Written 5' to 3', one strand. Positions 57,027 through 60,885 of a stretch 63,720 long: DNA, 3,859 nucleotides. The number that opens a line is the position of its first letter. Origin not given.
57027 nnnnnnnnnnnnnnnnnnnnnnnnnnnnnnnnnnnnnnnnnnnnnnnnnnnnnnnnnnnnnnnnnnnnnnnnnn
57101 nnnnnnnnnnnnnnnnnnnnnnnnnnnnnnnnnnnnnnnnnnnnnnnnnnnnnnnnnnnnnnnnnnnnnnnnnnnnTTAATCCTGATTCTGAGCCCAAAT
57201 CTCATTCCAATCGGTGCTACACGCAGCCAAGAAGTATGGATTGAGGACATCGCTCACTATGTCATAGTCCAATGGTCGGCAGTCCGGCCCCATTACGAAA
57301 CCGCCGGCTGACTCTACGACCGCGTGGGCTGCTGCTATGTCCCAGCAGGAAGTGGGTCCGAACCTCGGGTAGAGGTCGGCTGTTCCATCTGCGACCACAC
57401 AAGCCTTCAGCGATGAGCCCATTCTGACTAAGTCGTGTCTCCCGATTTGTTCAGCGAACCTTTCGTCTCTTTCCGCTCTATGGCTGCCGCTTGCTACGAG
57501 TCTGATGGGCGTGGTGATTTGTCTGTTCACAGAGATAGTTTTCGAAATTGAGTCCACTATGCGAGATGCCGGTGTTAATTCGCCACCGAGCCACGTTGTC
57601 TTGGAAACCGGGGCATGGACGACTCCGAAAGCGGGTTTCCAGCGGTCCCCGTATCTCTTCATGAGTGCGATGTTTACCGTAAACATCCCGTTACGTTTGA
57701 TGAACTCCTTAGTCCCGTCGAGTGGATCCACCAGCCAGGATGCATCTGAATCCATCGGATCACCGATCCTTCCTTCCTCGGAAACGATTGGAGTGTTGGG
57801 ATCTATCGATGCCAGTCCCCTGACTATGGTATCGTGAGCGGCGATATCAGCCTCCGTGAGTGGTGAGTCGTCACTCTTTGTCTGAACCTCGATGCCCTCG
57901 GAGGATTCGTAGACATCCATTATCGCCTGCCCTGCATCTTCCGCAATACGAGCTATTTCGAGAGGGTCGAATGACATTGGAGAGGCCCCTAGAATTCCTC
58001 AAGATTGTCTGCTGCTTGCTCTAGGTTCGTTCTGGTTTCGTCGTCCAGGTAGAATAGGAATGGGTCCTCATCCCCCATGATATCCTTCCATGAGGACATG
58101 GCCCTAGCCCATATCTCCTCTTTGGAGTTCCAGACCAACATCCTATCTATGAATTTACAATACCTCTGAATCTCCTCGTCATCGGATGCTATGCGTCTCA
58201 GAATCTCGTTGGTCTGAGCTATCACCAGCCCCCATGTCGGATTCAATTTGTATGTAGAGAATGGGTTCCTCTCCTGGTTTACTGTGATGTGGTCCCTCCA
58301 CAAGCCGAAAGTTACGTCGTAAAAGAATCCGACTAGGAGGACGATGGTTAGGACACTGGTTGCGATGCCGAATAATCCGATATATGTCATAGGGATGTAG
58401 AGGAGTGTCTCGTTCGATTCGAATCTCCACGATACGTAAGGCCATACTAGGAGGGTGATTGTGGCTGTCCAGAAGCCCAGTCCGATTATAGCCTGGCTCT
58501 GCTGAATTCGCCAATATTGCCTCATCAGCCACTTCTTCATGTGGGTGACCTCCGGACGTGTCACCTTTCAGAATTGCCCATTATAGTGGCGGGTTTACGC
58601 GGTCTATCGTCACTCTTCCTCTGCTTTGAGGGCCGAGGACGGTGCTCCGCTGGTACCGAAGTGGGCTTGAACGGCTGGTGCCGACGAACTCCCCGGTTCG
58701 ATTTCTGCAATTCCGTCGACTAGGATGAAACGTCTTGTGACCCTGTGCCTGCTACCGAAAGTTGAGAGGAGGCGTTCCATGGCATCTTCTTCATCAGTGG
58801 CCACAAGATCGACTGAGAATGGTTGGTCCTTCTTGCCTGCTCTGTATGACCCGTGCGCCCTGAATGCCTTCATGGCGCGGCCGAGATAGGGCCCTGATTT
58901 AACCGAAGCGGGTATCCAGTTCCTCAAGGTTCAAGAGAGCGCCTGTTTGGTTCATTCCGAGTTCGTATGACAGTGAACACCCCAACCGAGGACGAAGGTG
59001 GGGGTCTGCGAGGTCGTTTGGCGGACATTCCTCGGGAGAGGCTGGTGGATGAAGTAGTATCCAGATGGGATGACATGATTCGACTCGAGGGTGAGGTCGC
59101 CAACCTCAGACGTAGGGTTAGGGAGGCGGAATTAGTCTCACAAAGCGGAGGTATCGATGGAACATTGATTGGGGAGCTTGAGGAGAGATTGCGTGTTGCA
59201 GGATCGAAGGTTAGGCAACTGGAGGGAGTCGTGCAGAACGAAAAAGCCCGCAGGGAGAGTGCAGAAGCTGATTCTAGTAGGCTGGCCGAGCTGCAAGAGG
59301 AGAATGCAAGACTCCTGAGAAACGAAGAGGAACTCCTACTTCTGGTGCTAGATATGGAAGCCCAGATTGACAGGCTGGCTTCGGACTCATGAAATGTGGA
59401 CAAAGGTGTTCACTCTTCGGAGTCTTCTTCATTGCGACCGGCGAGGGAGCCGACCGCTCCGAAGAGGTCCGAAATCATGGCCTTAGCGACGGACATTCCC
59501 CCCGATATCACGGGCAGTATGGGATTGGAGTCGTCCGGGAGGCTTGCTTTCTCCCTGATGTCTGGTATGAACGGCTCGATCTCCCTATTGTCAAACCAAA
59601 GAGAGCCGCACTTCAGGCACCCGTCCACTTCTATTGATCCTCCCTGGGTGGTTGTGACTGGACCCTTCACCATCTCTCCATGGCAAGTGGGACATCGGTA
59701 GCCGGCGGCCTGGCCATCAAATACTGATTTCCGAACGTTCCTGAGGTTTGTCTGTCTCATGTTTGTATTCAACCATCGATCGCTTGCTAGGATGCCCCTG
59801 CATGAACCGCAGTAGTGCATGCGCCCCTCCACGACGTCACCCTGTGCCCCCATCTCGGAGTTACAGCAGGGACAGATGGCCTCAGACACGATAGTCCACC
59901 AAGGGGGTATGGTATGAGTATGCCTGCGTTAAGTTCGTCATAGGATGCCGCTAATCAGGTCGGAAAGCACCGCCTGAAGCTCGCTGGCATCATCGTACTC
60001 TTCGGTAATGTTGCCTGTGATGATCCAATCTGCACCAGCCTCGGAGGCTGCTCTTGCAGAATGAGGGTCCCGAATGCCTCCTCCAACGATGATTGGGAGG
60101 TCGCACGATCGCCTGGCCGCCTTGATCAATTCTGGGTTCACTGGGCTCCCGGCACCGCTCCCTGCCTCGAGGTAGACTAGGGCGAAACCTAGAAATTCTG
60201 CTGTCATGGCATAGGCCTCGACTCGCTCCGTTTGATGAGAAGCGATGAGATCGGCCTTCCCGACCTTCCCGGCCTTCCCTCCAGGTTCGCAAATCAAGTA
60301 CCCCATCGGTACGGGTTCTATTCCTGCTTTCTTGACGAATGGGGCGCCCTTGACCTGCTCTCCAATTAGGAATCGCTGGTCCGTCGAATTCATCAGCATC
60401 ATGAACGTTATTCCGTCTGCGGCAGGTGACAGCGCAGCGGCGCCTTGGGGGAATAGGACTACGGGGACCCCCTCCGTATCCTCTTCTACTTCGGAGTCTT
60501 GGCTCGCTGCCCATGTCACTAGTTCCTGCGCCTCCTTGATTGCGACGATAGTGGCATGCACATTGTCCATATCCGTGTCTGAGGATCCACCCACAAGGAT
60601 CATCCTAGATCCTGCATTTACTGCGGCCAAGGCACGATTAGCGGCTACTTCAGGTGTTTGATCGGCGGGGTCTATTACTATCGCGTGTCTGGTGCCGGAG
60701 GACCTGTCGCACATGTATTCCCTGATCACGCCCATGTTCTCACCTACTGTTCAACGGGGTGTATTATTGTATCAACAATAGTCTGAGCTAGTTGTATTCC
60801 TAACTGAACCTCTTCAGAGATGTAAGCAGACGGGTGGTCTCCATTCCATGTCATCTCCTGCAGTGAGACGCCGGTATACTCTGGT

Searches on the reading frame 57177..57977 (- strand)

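Call 7: search_protein_families(library=pfam, proteins=[window:57177-57977:-], max_evalue=0.001)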
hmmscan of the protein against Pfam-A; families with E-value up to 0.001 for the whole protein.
window:57177-57977:- (266 aa): 1 family
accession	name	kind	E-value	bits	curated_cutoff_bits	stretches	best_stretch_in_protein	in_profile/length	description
PF00459.30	Inositol_P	-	8.7e-41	140.6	27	1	11-238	12-245/271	Inositol monophosphatase family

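Call 75: search_protein_families(library=ncbifam, proteins=[window:57177-57977:-], max_evalue=0.001)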
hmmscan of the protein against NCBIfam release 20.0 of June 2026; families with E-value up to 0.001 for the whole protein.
window:57177-57977:- (266 aa): 7 families
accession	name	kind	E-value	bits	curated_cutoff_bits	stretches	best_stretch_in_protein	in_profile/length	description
TIGR01331.1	bisphos_cysQ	equivalog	6.3e-71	238.9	228.8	1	8-251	5-248/250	3'(2'),5'-bisphosphate nucleotidase CysQ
NF008182.0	PRK10931.1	equivalog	7.6e-67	224.9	379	1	8-249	5-241/246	3'(2'),5'-bisphosphate nucleotidase CysQ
TIGR02067.1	his_9_HisN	equivalog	5.5e-29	101.4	275.15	1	9-230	6-223/252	histidinol-phosphatase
NF009321.0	PRK12676.1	equivalog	5.1e-16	58.5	264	1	10-238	13-236/264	bifunctional fructose-bisphosphatase/inositol-phosphate phosphatase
NF008027.1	PRK10757.1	equivalog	1e-15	57.4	332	1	9-106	8-106/267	inositol-1-monophosphatase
TIGR01330.1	bisphos_HAL2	equivalog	1.1e-15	57.4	267.05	2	169-239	248-323/359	3'(2'),5'-bisphosphate nucleotidase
NF010678.0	PRK14076.1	equivalog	3e-07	29.7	493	1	30-239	32-259/570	bifunctional NADP phosphatase/NAD kinase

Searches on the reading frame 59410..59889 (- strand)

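Call 7: search_protein_families(library=pfam, proteins=[window:59410-59889:-], max_evalue=0.001)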
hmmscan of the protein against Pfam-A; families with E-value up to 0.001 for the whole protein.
window:59410-59889:- (159 aa): 1 family
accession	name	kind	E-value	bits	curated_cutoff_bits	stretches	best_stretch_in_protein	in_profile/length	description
PF13453.11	Zn_ribbon_TFIIB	-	2.1e-07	30.7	22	1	65-105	1-36/41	Transcription factor zinc-finger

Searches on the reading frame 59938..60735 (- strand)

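Call 7: search_protein_families(library=pfam, proteins=[window:59938-60735:-], max_evalue=0.001)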
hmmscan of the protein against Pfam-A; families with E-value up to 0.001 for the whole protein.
window:59938-60735:- (265 aa): 4 families
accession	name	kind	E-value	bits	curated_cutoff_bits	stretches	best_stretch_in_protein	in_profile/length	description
PF01884.23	PcrB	-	3.4e-43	148.1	23.9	1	15-255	6-221/226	PcrB family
PF00977.27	His_biosynth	-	1.6e-07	31.4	23.6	1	170-244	33-105/228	Histidine biosynthesis protein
PF05690.20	ThiG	-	0.00059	19.7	23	0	192-242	156-205/247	Thiazole biosynthesis protein ThiG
PF02581.23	TMP-TENI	-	0.00077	19.3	27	0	169-238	106-174/180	Thiamine monophosphate synthase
